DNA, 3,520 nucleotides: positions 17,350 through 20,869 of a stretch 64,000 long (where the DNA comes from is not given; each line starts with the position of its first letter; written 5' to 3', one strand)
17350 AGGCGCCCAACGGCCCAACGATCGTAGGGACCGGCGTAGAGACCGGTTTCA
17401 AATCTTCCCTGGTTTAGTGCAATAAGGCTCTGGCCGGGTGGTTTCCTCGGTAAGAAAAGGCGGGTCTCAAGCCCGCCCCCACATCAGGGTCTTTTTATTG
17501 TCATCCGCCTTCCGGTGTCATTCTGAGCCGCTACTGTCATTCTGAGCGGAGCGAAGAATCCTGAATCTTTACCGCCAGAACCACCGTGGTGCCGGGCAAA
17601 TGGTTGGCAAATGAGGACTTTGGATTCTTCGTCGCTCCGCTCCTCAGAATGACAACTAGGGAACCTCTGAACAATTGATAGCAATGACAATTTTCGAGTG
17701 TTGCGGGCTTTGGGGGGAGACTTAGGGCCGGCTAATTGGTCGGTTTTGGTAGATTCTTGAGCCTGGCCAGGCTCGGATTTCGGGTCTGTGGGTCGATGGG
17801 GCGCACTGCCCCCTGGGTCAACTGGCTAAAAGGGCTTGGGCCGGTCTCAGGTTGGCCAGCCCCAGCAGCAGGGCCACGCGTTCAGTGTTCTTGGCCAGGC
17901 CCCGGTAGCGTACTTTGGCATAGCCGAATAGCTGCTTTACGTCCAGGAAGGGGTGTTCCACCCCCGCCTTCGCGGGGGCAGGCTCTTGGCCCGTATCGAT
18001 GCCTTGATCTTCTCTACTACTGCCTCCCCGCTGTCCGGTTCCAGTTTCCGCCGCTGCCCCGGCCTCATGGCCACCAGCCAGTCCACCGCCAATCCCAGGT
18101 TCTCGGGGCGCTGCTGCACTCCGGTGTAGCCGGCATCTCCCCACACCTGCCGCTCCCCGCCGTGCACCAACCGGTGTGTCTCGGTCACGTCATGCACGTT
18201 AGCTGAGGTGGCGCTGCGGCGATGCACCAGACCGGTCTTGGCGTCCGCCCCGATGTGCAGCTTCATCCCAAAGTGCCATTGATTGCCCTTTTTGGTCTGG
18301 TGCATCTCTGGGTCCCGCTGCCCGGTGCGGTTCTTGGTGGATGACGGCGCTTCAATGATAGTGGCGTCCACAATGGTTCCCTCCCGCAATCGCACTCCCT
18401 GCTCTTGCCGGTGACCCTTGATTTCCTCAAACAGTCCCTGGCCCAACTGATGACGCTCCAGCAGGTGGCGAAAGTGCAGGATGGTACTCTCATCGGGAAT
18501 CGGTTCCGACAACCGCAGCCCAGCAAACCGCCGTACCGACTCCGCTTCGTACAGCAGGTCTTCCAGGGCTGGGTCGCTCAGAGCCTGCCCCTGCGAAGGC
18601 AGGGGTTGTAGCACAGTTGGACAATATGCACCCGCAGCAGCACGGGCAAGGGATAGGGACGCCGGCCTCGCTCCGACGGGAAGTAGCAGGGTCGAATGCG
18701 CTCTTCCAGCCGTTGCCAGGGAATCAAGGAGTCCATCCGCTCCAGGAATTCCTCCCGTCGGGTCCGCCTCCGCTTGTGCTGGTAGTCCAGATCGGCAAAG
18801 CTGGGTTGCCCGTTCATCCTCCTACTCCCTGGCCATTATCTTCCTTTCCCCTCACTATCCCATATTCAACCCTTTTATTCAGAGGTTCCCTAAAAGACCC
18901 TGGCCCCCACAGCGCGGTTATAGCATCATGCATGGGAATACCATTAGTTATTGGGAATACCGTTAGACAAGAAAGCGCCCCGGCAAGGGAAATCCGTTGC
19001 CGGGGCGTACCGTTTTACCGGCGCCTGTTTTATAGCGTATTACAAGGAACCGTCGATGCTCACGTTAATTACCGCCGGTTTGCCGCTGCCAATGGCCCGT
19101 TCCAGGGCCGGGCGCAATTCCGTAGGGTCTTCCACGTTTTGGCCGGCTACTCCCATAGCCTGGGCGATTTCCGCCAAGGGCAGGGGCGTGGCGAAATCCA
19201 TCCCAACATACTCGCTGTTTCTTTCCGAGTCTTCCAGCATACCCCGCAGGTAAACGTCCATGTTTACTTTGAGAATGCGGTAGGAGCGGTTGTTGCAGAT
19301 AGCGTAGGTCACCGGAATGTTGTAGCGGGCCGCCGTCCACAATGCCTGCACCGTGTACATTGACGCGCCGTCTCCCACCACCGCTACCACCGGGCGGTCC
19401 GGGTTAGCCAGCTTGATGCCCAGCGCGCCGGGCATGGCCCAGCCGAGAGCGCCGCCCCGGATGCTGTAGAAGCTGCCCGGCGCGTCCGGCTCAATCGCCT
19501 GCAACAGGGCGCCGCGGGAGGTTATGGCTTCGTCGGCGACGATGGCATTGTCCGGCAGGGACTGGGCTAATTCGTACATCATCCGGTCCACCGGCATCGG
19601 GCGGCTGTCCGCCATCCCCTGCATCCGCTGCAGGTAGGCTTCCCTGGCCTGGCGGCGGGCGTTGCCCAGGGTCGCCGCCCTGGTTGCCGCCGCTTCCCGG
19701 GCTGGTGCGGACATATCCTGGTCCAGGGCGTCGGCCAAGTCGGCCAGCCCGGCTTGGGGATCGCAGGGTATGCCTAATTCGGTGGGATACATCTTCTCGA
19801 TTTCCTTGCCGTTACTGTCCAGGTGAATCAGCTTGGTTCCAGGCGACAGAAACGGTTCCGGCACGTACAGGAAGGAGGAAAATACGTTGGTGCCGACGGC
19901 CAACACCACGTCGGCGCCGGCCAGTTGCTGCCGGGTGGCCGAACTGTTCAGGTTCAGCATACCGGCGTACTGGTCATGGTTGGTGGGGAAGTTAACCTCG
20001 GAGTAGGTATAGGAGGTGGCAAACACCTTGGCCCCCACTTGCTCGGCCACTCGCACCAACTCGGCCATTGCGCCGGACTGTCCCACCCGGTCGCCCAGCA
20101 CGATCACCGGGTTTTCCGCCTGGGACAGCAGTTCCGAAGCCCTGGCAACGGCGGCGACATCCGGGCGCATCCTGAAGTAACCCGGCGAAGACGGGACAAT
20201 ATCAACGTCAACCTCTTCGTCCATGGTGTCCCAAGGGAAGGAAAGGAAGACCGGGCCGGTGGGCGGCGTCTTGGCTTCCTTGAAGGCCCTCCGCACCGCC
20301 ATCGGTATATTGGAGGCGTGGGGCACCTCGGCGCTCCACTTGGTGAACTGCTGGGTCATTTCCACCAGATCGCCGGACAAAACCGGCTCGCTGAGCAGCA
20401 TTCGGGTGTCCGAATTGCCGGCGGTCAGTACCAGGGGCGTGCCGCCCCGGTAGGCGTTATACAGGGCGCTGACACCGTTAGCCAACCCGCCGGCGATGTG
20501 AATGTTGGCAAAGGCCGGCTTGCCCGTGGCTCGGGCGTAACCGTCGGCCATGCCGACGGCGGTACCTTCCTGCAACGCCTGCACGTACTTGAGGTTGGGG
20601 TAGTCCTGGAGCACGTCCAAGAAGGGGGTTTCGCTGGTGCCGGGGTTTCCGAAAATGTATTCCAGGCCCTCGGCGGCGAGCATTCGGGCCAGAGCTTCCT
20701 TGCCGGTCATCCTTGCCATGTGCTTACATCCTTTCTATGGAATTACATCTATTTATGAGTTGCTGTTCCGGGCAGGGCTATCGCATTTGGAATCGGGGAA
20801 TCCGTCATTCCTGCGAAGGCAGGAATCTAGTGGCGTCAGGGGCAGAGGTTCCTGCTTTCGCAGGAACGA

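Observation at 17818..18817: IS5/InsH transposase split by two near-identical 23-nt hairpin mini-insertions; removing exactly 46 nt restores a 317-codon ORF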

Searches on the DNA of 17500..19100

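Call 68: search_rna_families(source=window, start=17500, end=19100, threshold=evalue, max_evalue=10)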
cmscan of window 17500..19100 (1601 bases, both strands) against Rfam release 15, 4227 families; matches with E-value up to 10: 3.
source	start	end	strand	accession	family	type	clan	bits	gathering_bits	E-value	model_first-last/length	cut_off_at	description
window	17516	17651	-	RF01057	SAH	Cis-reg; riboswitch;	-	17.4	37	2.6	1-78/78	no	SAH (S-adenosyl-L-homocysteine) riboswitch aptamer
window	18969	19073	-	RF00021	Spot_42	Gene; sRNA;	-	17.3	80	2.7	1-115/115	no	Spot 42 RNA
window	18394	18474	-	RF01929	bxd_1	Gene; lncRNA;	-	12.8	75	8.2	1-86/86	no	Bithoraxoid conserved region 1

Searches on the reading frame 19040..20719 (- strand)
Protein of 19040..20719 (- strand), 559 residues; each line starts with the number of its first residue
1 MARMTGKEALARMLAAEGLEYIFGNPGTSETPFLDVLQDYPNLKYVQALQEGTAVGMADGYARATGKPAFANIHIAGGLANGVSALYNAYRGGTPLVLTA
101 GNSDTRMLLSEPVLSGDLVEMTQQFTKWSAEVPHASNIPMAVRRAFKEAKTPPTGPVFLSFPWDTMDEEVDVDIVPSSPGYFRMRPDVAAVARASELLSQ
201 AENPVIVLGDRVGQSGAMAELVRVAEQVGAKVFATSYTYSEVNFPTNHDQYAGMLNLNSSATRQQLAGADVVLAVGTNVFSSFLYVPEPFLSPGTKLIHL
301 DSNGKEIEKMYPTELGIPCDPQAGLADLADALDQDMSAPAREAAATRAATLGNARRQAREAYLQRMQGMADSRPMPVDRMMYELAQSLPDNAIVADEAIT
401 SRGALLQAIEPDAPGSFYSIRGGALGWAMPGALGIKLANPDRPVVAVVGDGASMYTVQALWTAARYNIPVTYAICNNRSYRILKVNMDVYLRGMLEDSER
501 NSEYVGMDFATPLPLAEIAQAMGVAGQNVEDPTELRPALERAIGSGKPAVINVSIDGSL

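Call 50: find_encoding_contigs(protein=window:19040-20719:-, flank=10000, max_places=8)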
Protein window:19040-20719:- (559 aa): 15 contigs read that carry it; 8 places shown.
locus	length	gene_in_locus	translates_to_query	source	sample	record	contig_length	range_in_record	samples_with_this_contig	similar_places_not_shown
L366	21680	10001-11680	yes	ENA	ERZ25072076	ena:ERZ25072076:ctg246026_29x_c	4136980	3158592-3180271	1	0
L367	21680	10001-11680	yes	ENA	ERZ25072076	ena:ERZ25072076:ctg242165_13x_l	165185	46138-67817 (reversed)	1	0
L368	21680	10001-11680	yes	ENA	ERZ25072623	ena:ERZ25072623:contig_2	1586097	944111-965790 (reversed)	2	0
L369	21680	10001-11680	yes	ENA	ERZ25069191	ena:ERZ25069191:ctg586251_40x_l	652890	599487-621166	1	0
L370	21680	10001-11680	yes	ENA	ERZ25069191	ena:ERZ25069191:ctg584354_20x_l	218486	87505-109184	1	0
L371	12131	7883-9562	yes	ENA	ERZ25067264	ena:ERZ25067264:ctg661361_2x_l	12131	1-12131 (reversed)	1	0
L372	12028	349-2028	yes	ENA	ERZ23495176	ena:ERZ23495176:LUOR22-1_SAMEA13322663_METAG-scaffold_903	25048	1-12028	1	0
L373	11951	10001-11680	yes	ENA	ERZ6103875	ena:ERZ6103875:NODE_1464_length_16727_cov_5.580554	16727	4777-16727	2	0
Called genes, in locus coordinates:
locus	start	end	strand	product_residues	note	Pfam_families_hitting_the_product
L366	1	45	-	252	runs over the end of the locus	PF00149:Metallophos, PF12850:Metallophos_2 (weak)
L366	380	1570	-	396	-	PF02515:CoA_transf_3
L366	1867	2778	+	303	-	PF00294:PfkB, PF08543:Phos_pyr_kin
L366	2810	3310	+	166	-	PF00293:NUDIX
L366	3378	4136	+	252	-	PF18912:DZR_2, PF00156:Pribosyltran (weak)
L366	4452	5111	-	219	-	-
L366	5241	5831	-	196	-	-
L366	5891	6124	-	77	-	-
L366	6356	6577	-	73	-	-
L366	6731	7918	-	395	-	PF00682:HMGL-like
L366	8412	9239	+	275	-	PF00561:Abhydrolase_1, PF12146:Hydrolase_4, PF12697:Abhydrolase_6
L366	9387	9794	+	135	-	PF00903:Glyoxalase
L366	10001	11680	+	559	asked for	PF02776:TPP_enzyme_N, PF00205:TPP_enzyme_M, PF02775:TPP_enzyme_C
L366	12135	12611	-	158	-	PF01878:EVE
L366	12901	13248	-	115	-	PF00543:P-II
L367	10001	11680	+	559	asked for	PF02776:TPP_enzyme_N, PF00205:TPP_enzyme_M, PF02775:TPP_enzyme_C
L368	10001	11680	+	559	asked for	PF02776:TPP_enzyme_N, PF00205:TPP_enzyme_M, PF02775:TPP_enzyme_C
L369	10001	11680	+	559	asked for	PF02776:TPP_enzyme_N, PF00205:TPP_enzyme_M, PF02775:TPP_enzyme_C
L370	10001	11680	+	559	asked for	PF02776:TPP_enzyme_N, PF00205:TPP_enzyme_M, PF02775:TPP_enzyme_C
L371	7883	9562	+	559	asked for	PF02776:TPP_enzyme_N, PF00205:TPP_enzyme_M, PF02775:TPP_enzyme_C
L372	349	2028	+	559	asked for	PF02776:TPP_enzyme_N, PF00205:TPP_enzyme_M, PF02775:TPP_enzyme_C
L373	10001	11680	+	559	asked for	PF02776:TPP_enzyme_N, PF00205:TPP_enzyme_M, PF02775:TPP_enzyme_C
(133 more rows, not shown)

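Call 75: list_cluster_members(proteins=[window:19040-20719:-, window:3343-4629:-, P0024, P0101])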
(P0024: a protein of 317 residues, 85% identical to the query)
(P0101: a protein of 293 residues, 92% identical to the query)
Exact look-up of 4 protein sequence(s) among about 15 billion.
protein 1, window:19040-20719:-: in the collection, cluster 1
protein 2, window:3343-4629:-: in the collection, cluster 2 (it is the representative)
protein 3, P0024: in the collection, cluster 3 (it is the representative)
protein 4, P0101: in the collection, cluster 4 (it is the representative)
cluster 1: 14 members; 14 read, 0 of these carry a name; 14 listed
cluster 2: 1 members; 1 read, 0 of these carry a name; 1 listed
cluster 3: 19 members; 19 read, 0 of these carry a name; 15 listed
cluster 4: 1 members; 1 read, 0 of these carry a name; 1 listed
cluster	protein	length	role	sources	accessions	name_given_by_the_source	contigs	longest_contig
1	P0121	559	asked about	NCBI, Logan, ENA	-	-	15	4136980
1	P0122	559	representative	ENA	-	-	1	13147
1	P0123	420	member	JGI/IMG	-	-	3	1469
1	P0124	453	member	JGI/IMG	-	-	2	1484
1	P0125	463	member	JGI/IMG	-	-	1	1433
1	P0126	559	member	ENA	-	-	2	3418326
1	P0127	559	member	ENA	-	-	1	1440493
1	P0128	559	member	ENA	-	-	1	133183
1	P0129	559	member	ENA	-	-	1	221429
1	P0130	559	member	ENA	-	-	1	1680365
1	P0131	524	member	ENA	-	-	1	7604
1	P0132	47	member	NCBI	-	-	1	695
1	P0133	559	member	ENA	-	-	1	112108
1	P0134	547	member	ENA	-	-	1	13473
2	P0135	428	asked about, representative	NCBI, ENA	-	-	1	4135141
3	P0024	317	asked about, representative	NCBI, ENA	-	-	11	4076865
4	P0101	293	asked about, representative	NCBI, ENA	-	-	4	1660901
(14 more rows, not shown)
